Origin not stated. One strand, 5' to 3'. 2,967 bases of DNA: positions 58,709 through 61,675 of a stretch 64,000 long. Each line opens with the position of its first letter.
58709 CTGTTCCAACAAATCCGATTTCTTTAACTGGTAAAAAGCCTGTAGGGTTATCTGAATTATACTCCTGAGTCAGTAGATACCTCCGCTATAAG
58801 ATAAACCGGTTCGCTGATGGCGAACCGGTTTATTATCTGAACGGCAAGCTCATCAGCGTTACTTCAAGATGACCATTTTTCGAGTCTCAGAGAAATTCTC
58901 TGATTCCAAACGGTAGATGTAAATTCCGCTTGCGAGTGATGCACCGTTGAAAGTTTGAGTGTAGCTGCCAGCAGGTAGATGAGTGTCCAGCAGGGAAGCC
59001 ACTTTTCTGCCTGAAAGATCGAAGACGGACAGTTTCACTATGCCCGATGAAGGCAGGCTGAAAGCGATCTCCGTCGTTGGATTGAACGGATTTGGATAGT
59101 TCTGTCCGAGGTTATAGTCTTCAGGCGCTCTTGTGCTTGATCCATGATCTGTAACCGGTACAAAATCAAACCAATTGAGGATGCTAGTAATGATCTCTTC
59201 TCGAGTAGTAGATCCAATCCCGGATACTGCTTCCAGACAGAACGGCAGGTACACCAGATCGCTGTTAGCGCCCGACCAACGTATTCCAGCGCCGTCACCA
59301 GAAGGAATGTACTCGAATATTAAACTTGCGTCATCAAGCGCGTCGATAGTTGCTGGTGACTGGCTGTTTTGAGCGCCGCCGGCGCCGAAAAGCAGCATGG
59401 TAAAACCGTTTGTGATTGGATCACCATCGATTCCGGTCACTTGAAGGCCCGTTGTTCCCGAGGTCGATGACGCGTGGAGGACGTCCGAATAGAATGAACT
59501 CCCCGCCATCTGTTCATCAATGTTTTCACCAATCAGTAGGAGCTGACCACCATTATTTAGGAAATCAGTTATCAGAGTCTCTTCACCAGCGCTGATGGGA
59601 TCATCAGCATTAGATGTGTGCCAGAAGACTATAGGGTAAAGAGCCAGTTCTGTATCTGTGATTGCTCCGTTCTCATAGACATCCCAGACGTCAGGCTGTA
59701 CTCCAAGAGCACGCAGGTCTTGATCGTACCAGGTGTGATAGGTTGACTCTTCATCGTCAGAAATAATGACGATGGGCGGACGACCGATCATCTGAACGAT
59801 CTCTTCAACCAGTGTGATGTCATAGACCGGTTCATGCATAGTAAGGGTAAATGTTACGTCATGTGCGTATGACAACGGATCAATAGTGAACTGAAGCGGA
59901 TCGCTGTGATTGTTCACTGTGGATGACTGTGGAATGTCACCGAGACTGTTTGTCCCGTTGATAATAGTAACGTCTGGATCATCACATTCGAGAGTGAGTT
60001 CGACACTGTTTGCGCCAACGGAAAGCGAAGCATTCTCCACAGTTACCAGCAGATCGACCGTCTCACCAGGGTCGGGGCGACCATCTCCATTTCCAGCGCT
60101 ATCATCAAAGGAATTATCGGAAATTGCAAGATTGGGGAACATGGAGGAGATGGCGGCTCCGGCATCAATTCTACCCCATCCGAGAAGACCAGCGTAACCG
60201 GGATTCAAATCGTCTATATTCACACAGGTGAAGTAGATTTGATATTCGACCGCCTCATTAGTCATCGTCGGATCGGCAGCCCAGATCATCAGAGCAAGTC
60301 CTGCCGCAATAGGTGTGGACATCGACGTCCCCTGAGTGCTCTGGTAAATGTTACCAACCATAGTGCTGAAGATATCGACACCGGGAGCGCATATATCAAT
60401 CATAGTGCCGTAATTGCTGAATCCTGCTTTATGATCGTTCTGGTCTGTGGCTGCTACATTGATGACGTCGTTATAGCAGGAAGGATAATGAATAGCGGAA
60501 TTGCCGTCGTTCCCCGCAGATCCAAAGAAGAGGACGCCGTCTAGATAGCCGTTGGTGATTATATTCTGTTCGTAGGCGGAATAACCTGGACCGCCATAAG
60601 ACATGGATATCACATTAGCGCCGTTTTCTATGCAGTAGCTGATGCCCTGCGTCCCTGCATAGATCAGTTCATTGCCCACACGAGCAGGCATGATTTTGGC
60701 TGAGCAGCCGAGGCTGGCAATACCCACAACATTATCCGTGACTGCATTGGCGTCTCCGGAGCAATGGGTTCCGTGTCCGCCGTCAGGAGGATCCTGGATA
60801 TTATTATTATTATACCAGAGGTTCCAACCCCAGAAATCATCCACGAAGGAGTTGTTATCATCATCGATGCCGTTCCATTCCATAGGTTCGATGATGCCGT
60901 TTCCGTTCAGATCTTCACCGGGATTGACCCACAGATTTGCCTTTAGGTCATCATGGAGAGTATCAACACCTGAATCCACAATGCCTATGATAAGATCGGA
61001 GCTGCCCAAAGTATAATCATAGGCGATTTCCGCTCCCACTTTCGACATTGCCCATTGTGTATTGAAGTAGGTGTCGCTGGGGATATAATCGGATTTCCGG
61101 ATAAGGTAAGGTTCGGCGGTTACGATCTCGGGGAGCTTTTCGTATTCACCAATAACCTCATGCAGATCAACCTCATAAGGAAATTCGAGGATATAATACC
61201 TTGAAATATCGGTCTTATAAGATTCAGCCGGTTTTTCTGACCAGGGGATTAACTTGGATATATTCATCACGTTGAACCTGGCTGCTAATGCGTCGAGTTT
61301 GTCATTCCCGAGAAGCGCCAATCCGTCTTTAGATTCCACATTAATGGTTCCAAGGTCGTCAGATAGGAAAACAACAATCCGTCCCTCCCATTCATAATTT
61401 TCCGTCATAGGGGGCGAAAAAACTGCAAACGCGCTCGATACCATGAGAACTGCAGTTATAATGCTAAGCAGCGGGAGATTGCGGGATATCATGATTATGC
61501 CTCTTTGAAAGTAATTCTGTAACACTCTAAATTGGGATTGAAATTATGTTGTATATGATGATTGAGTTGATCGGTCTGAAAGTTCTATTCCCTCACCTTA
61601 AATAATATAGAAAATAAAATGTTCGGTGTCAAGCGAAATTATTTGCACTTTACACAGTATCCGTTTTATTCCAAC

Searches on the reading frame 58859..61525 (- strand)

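Call 89: search_protein_families(library=pfam, max_evalue=0.00001, proteins=[window:58859-61525:-])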
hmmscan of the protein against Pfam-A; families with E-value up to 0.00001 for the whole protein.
window:58859-61525:- (888 aa): 2 families
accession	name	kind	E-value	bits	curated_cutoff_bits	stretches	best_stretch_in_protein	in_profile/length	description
PF00082.27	Peptidase_S8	-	6e-41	141.1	21.8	1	177-434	3-273/288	Subtilase family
PF18962.6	Por_Secre_tail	-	2.4e-10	41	27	1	810-886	2-75/75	Secretion system C-terminal sorting domain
